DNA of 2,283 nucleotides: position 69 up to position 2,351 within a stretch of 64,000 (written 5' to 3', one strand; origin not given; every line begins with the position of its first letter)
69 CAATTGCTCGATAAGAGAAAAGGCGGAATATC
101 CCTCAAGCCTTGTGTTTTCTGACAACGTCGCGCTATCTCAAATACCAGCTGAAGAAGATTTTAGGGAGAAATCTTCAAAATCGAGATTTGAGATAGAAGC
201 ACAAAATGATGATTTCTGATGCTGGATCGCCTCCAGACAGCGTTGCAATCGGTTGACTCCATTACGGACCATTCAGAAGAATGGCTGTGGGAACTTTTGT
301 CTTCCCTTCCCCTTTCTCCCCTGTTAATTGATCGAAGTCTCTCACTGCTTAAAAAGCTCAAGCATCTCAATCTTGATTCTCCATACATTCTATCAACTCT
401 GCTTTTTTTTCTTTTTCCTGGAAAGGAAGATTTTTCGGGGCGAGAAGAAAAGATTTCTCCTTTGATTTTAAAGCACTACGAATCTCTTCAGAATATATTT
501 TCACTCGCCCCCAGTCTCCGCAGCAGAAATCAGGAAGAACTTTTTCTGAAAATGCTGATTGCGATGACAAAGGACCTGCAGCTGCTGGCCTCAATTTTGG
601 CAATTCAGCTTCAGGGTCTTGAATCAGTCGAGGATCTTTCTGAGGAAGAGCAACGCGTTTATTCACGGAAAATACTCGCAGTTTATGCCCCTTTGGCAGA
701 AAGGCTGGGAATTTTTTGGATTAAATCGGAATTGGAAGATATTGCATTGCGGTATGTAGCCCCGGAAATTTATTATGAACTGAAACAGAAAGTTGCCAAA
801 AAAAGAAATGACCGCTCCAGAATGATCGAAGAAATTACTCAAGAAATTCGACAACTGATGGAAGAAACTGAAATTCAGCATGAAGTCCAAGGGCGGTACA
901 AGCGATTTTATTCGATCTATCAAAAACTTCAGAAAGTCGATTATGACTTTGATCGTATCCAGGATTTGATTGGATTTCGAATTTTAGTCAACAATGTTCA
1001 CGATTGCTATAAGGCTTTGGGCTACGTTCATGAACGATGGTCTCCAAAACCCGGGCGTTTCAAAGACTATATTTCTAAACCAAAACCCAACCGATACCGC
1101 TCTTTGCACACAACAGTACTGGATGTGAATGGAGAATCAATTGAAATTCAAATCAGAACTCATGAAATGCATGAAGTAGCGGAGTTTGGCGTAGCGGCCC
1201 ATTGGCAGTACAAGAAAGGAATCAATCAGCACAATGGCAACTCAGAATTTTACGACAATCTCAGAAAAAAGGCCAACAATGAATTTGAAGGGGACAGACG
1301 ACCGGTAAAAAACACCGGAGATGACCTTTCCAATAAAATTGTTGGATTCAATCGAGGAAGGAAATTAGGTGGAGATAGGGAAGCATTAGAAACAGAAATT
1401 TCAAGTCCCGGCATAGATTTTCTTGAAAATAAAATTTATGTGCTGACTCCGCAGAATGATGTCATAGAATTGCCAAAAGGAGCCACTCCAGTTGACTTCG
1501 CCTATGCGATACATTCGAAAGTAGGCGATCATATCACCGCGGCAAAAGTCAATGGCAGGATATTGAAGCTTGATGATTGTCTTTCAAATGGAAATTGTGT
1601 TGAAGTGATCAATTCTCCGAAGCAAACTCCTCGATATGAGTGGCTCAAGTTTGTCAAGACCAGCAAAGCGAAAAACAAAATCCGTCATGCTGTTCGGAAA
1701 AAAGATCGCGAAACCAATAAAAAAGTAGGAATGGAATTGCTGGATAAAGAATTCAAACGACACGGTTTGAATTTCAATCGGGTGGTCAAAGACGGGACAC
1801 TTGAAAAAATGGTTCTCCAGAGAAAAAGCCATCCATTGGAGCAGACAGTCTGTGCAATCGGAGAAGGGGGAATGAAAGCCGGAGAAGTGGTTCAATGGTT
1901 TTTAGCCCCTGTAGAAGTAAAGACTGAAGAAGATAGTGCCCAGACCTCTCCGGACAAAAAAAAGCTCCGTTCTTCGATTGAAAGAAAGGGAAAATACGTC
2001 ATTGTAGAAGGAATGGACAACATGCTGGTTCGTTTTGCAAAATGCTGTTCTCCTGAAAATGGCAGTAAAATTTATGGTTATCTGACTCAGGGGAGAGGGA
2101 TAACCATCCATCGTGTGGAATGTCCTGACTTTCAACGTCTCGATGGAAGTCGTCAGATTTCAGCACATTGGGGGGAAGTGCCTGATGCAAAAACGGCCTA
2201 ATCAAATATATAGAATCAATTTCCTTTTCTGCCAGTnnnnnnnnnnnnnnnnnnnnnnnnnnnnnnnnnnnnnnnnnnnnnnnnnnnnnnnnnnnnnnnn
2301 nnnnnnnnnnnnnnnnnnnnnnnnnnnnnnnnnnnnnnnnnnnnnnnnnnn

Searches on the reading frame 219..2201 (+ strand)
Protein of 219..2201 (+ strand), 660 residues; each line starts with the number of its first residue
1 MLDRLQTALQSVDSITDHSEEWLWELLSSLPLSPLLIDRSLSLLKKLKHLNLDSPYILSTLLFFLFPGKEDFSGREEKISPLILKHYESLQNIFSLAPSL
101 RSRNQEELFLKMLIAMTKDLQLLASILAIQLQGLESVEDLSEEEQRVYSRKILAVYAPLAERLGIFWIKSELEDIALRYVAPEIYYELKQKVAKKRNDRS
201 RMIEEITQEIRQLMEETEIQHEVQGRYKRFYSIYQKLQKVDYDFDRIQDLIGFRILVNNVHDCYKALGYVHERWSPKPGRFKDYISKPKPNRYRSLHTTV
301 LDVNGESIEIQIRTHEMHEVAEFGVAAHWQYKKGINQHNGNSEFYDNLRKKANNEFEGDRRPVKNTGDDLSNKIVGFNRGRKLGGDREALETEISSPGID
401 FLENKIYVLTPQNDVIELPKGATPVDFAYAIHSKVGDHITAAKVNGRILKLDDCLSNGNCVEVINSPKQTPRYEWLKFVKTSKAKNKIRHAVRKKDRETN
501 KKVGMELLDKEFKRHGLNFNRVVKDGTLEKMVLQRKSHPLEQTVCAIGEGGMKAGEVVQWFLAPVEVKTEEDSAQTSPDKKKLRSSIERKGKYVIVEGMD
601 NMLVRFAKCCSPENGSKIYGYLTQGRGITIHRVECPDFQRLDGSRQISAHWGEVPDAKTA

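Call 3: search_protein_families(library=pfam, proteins=[window:219-2201:+], max_evalue=1)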
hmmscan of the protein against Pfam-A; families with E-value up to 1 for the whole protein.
window:219-2201:+ (660 aa): 8 families
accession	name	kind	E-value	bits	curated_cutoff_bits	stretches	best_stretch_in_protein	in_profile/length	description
PF04607.23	RelA_SpoT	-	9.8e-43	145.5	27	1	225-334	1-111/113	Region found in RelA / SpoT proteins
PF02824.27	TGS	-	6.2e-17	61.8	22.2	1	406-464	1-59/60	TGS domain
PF19296.4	RelA_AH_RIS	-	4.1e-14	53.5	23.8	1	478-643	3-180/185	RelA/SpoT, AH and RIS domains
PF13328.12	HD_4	-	1.7e-13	51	27.2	1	40-165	24-155/156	HD domain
PF05218.19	DUF713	-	5.9e-05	23.4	24.5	2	79-138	83-139/185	Protein of unknown function (DUF713)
PF08874.15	DUF1835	-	0.052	14.1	21.1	1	445-498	23-79/122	Domain of unknown function (DUF1835)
PF24872.1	DUF2110_N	-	0.093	13.3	28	1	197-233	12-48/72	DUF2110 N-terminal domain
PF16821.10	C_Hendra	-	0.32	11.3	30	0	187-224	47-84/153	C protein from hendra and measles viruses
